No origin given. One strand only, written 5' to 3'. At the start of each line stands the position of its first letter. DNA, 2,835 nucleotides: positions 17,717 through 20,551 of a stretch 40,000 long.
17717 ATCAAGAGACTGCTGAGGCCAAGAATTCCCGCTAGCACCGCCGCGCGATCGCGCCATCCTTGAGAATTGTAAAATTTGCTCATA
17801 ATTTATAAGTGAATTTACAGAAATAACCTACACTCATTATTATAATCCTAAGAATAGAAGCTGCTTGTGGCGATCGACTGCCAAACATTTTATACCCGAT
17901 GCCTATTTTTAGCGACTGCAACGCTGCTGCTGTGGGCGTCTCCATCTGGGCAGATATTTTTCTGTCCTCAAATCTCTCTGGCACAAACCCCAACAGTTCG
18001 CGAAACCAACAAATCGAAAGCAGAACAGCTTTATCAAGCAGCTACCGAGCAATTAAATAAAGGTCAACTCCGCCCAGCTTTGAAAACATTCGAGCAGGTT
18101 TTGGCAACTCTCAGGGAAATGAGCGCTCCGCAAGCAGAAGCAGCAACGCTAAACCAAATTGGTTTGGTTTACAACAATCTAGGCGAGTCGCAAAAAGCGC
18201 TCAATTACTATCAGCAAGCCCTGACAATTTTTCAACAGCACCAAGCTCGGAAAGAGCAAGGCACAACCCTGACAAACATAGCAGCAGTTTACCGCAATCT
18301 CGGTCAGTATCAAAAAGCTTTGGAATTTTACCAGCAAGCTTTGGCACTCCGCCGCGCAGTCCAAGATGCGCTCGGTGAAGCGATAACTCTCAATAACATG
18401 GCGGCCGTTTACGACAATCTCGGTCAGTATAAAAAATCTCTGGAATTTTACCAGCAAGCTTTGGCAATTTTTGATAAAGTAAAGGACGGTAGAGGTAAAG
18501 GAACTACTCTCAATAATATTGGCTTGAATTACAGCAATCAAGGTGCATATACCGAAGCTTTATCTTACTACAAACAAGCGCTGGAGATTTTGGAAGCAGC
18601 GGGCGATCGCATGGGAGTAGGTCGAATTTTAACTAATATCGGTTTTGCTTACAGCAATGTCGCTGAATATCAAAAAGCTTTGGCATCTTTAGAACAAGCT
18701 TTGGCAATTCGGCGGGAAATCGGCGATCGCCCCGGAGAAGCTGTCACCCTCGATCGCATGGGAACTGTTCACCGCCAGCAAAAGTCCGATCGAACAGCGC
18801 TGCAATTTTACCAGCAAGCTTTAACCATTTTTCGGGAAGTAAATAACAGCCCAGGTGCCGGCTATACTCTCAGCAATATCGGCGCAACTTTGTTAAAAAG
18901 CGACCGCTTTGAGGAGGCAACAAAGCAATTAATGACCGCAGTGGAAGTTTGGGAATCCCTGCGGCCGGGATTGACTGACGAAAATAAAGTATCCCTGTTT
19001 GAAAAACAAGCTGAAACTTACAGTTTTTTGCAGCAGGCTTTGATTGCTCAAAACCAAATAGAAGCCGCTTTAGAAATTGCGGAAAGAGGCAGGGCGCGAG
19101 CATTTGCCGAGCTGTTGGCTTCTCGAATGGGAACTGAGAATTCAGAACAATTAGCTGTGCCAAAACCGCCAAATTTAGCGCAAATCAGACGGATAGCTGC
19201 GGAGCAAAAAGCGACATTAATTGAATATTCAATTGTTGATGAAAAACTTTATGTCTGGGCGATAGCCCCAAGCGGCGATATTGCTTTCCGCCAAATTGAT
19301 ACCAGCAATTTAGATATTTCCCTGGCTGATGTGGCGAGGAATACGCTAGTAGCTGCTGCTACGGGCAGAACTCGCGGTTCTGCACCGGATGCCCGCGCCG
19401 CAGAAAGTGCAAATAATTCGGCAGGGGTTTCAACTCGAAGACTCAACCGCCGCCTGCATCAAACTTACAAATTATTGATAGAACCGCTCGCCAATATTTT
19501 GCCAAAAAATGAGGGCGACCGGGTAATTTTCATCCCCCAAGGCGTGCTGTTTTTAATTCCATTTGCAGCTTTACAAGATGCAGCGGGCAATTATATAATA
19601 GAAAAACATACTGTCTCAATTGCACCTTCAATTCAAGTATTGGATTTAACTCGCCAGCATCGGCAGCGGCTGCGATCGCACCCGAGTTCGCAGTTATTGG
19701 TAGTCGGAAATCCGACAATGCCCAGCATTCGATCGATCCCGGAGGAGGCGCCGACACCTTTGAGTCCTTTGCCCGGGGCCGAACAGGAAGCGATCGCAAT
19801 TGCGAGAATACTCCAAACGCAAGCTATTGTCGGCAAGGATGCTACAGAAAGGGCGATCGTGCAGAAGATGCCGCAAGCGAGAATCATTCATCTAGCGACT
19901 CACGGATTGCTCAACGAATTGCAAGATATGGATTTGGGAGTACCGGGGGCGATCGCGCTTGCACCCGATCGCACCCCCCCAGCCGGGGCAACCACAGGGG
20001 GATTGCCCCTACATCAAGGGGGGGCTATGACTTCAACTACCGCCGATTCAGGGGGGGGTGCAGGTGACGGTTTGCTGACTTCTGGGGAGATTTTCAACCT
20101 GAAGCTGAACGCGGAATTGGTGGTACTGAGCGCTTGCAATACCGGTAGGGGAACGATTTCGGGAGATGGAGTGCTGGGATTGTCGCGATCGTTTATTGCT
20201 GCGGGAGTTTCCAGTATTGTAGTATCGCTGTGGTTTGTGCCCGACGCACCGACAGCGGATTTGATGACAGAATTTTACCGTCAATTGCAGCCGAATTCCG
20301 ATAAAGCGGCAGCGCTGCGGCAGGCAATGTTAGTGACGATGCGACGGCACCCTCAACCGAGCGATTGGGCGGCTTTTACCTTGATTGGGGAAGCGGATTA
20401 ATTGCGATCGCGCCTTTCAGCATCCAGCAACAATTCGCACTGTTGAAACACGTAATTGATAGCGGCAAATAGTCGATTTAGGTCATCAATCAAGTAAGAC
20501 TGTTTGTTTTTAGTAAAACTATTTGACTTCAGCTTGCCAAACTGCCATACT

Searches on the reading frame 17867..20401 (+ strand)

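Call 13: search_protein_families(library=pfam, proteins=[window:17867-20401:+], max_evalue=0.001)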
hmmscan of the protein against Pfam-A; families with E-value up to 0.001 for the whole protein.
window:17867-20401:+ (844 aa): 19 families
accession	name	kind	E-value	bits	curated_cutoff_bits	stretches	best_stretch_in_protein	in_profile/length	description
PF12770.12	CHAT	-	9e-70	235.8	24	1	529-842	3-289/289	CHAT domain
PF13424.12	TPR_12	-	5.4e-64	212.8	30.1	6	132-203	3-76/77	Tetratricopeptide repeat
PF00515.34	TPR_1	-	1e-40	136.3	27.8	4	134-162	3-31/34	Tetratricopeptide repeat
PF13374.12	TPR_10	-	1.4e-39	133.4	27.5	4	133-165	3-35/42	Tetratricopeptide repeat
PF07719.23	TPR_2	-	1.4e-30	103.3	27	3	135-162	4-31/34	Tetratricopeptide repeat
PF13176.12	TPR_7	-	2.1e-27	93.2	27.9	1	134-168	1-35/36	Tetratricopeptide repeat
PF13181.12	TPR_8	-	3.6e-26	89.5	25.7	2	135-163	4-32/34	Tetratricopeptide repeat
PF14938.12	SNAP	-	1.4e-14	54.7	25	1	47-158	69-181/282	Soluble NSF attachment protein, SNAP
PF04212.24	MIT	-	1.5e-13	51.1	30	1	169-206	1-38/66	MIT (microtubule interacting and transport) domain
PF24885.1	TPR_NPHP3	-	3.8e-12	46.5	100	1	129-204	89-173/239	Nephrocystin-3 TPR domain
PF17874.7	TPR_MalT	-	6e-09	36.1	45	0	101-201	10-109/336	MalT-like TPR region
PF13428.12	TPR_14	-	9.2e-08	32.5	23.5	0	138-165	7-34/44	Tetratricopeptide repeat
PF09986.15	DUF2225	-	3.8e-07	30.5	21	0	36-132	66-158/214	Uncharacterized protein conserved in bacteria (DUF2225)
PF14559.12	TPR_19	-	1.9e-05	25.3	25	0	146-202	5-55/68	Tetratricopeptide repeat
PF13174.12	TPR_6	-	2.6e-05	25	26.3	0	137-159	5-27/33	Tetratricopeptide repeat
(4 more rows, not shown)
